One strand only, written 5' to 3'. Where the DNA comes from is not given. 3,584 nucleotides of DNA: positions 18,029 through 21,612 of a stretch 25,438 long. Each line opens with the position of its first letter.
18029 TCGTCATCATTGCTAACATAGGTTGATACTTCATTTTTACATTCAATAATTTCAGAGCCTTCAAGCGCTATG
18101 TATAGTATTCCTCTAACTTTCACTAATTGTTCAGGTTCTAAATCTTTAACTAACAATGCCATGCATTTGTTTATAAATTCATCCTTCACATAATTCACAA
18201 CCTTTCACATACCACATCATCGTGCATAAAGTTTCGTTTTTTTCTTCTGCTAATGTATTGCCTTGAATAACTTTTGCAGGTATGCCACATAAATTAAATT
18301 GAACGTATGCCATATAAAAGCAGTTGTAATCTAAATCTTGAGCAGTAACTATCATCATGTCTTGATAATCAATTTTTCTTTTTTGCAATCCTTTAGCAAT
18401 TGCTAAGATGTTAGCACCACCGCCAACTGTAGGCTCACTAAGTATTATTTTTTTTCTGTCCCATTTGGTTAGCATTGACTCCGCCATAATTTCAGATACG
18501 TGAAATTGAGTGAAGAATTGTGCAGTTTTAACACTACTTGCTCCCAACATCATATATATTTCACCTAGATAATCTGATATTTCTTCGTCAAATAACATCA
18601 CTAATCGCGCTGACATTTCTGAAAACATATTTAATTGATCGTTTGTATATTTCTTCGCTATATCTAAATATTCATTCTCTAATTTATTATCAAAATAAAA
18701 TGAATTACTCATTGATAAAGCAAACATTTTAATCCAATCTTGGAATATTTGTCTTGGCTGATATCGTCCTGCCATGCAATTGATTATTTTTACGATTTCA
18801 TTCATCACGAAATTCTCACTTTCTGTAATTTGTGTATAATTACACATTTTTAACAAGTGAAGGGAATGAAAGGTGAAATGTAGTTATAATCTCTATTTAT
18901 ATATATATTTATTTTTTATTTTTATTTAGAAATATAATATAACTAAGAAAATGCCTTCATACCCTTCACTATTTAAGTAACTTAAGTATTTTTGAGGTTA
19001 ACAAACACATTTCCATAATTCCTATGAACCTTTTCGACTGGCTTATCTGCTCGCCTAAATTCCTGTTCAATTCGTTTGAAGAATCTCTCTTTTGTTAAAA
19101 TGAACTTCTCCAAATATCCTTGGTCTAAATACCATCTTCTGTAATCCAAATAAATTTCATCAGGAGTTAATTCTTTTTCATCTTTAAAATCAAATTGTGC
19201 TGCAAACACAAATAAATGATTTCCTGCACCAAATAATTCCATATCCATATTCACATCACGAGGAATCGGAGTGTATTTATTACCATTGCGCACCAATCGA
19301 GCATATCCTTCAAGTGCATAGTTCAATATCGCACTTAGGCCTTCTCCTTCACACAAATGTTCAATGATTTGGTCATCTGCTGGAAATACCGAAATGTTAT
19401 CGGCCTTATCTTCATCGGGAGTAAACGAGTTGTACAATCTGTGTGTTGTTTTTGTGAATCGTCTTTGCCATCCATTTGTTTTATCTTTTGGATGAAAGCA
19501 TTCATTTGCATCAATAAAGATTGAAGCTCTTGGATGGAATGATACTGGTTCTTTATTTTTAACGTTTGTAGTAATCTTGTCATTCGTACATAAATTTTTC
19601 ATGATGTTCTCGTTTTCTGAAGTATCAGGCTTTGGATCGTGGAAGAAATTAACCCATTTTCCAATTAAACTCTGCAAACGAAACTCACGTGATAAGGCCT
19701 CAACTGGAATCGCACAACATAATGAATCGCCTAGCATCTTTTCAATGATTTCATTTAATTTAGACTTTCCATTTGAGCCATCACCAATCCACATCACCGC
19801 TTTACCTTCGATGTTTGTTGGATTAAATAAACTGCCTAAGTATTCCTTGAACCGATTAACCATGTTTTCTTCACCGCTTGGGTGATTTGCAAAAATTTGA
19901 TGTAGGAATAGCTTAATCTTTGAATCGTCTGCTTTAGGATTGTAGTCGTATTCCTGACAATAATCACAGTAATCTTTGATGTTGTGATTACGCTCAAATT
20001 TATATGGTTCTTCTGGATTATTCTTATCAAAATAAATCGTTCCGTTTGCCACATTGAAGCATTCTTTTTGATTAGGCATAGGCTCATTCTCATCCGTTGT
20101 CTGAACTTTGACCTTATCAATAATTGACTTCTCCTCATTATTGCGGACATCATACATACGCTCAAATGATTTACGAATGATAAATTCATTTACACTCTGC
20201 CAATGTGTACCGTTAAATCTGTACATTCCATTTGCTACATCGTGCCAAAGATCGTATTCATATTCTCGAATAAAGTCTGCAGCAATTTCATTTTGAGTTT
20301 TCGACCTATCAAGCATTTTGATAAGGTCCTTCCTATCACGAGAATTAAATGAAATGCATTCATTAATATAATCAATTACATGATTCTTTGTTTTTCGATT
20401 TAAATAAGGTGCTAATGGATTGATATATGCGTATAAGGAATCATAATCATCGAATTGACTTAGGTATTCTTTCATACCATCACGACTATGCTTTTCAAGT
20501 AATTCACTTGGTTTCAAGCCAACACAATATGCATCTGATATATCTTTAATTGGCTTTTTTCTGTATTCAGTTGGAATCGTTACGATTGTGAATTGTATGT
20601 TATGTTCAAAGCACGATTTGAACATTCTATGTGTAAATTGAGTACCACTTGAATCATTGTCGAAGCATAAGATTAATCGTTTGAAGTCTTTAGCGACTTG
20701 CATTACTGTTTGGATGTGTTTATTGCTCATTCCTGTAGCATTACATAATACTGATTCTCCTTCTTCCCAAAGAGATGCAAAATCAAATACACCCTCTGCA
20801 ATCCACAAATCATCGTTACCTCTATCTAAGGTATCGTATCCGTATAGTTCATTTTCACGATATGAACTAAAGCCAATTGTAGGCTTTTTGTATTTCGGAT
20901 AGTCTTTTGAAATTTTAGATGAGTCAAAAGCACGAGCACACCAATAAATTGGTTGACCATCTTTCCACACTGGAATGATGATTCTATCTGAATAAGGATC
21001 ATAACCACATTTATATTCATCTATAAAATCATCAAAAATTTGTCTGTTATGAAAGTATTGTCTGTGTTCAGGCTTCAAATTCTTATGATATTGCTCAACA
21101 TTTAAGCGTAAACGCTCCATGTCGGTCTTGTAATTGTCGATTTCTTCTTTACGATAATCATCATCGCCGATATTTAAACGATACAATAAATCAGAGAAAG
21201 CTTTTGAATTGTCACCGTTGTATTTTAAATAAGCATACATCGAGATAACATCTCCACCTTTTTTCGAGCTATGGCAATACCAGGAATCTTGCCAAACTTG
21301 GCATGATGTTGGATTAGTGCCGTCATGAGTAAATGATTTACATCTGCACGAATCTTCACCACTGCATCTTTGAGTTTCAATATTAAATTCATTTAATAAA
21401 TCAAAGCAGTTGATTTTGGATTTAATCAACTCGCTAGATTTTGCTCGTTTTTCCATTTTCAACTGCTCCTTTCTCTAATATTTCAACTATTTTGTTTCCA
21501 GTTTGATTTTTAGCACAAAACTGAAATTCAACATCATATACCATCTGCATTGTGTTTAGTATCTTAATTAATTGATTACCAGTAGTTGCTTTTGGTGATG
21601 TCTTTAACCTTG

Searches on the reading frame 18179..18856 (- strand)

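Call 81: search_protein_families(library=phrogs, proteins=[window:18179-18856:-], max_evalue=0.001)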
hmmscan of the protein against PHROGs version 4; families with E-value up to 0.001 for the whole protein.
window:18179-18856:- (225 aa): 2 families
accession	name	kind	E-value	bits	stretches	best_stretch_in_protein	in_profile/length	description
phrog_5696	-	unknown function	3.4e-60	204.5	1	12-218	14-229/250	-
phrog_23459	-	unknown function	1.6e-28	100.3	1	13-216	422-632/649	-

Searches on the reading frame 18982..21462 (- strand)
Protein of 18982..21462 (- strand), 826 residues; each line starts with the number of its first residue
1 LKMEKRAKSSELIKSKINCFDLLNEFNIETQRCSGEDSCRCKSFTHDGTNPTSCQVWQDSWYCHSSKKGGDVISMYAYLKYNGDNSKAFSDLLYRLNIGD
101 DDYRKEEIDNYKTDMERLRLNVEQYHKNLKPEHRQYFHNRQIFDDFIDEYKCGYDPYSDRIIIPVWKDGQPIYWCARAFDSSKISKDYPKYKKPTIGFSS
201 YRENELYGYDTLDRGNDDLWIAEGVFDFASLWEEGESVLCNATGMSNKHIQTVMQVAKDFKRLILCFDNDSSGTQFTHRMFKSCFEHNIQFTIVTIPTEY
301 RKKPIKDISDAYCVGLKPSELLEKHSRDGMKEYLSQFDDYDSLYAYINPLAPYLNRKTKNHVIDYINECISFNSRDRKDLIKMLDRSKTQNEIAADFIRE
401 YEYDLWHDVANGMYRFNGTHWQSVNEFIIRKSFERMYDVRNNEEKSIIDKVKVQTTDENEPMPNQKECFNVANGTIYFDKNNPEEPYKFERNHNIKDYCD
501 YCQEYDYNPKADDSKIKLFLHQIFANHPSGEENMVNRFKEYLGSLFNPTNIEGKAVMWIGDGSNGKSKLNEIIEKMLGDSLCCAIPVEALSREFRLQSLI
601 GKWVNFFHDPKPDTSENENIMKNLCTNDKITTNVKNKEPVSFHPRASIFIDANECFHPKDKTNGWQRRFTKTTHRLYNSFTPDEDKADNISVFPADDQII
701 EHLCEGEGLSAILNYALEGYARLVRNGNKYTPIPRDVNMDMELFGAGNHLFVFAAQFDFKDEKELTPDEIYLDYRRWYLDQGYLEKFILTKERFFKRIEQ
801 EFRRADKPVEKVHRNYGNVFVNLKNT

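Call 81: search_protein_families(library=phrogs, proteins=[window:18982-21462:-], max_evalue=0.001)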
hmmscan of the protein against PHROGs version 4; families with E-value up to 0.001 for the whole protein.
window:18982-21462:- (826 aa): 15 families
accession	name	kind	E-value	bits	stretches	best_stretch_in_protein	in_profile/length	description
phrog_864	-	DNA, RNA and nucleotide metabolism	4.9e-41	142.2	1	340-817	158-621/1064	DNA primase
phrog_6088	-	DNA, RNA and nucleotide metabolism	6.8e-37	128.3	1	205-807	176-750/772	DNA primase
phrog_1156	-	DNA, RNA and nucleotide metabolism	1.3e-35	124.2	1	376-824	352-824/855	DNA primase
phrog_47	-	DNA, RNA and nucleotide metabolism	9.8e-31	108.1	1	19-386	31-391/947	DNA primase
phrog_1829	-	DNA, RNA and nucleotide metabolism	1.8e-25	90.2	1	397-809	333-740/772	DNA primase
phrog_239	-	DNA, RNA and nucleotide metabolism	5.2e-16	59.8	1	34-323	38-306/801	DNA primase/helicase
phrog_7601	-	unknown function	4.1e-14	53.7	1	554-803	21-255/289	-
phrog_6444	-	DNA, RNA and nucleotide metabolism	4.8e-14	53.1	1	154-298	197-343/577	DNA primase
phrog_849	-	DNA, RNA and nucleotide metabolism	3.3e-08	33.9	1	115-283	131-309/435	DNA primase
phrog_2478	-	DNA, RNA and nucleotide metabolism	1.7e-07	30.8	1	502-803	535-823/854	DNA polymerase/primase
phrog_1883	-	DNA, RNA and nucleotide metabolism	2e-07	30.7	1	490-800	433-728/756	DNA helicase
phrog_16950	-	DNA, RNA and nucleotide metabolism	2.3e-07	30.1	1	455-800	468-808/843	DNA primase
phrog_16213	-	DNA, RNA and nucleotide metabolism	1e-05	25.1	1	507-687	347-529/732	DNA primase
phrog_1139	-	DNA, RNA and nucleotide metabolism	1.3e-05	24.4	1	212-302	171-261/895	DNA primase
phrog_11992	-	unknown function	0.0004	21.7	1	9-108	3-97/177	-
